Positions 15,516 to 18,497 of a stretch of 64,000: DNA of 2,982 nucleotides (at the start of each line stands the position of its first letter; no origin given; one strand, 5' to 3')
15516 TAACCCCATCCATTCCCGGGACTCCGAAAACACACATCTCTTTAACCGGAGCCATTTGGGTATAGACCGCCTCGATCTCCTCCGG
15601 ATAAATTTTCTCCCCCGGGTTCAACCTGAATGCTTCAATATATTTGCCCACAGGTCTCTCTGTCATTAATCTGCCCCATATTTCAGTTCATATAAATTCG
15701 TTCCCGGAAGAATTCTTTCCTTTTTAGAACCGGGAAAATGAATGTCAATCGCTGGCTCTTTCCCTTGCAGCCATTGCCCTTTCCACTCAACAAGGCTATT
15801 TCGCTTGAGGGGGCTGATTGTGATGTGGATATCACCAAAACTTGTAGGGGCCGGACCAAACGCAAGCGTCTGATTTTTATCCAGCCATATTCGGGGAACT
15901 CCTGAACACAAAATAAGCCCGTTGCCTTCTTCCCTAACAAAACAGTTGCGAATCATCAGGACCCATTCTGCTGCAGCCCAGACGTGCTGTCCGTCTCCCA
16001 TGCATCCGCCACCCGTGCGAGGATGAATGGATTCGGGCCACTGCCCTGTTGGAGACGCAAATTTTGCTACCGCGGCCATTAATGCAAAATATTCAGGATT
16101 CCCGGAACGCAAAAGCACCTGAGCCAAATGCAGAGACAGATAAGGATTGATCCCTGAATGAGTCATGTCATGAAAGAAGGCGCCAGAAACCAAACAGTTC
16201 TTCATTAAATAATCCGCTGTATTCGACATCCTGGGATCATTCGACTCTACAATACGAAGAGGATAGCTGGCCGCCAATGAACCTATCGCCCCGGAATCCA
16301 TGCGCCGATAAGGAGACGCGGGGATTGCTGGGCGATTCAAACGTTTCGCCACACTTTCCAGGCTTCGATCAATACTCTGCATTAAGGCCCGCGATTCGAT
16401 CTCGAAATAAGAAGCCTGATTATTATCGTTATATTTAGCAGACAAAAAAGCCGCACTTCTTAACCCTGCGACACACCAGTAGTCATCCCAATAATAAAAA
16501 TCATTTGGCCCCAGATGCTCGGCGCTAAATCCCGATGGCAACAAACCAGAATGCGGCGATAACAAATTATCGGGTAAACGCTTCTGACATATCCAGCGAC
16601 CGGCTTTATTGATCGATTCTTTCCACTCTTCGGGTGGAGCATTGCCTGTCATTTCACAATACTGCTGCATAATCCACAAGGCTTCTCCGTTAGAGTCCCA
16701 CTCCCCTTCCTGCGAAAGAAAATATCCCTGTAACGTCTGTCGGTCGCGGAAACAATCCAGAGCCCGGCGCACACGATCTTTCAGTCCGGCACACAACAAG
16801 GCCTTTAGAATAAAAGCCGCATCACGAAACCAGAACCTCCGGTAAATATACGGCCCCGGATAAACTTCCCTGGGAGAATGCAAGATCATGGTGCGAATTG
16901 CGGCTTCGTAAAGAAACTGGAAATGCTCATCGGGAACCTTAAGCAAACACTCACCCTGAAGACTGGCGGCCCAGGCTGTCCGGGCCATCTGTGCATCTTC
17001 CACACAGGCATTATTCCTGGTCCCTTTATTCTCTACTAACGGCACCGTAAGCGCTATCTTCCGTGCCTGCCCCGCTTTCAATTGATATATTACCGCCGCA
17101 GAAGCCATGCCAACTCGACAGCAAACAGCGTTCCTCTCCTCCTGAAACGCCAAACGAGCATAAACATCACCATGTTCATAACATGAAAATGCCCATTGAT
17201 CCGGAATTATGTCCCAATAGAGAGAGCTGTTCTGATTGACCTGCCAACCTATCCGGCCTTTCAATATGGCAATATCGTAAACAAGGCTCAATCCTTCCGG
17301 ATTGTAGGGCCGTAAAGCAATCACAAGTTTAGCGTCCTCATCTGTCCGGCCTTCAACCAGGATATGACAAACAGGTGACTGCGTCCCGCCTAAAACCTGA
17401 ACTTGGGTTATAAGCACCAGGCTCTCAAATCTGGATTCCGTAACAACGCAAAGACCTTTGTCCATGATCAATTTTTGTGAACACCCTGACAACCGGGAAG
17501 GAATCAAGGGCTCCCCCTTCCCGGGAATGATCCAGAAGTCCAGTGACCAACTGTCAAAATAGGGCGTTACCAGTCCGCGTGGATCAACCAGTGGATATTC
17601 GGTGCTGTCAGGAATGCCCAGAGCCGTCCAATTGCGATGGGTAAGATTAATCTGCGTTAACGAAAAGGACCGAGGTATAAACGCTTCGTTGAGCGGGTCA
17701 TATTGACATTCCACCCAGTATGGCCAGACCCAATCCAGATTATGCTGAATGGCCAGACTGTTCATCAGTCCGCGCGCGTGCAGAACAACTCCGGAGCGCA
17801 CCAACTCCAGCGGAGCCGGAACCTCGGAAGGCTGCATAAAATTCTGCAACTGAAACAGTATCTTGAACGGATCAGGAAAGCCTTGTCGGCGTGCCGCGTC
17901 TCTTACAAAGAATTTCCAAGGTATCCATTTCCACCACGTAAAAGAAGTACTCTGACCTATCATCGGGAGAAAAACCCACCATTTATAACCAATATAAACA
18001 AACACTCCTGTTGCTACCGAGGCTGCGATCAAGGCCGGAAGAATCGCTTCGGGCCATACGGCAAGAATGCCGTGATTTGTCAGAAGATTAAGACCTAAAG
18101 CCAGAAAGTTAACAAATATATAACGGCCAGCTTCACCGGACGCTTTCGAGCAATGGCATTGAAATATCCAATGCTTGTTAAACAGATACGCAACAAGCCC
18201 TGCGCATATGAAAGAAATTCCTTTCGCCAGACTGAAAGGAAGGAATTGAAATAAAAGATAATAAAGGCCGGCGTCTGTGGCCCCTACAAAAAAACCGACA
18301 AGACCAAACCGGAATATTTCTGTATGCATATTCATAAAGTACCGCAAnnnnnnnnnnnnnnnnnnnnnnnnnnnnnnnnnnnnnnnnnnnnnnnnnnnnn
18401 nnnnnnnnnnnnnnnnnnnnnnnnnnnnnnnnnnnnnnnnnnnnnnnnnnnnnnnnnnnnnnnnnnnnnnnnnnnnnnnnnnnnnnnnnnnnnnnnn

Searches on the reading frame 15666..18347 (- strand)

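Call 49: search_protein_families(library=pfam, proteins=[window:15666-18347:-], max_evalue=0.00001)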
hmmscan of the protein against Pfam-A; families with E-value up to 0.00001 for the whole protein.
window:15666-18347:- (893 aa): 1 family
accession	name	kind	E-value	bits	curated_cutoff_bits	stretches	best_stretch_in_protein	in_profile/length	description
PF04138.20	GtrA_DPMS_TM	-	1.4e-13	51.5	26.1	1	13-126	1-117/117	GtrA/DPMS, transmembrane domain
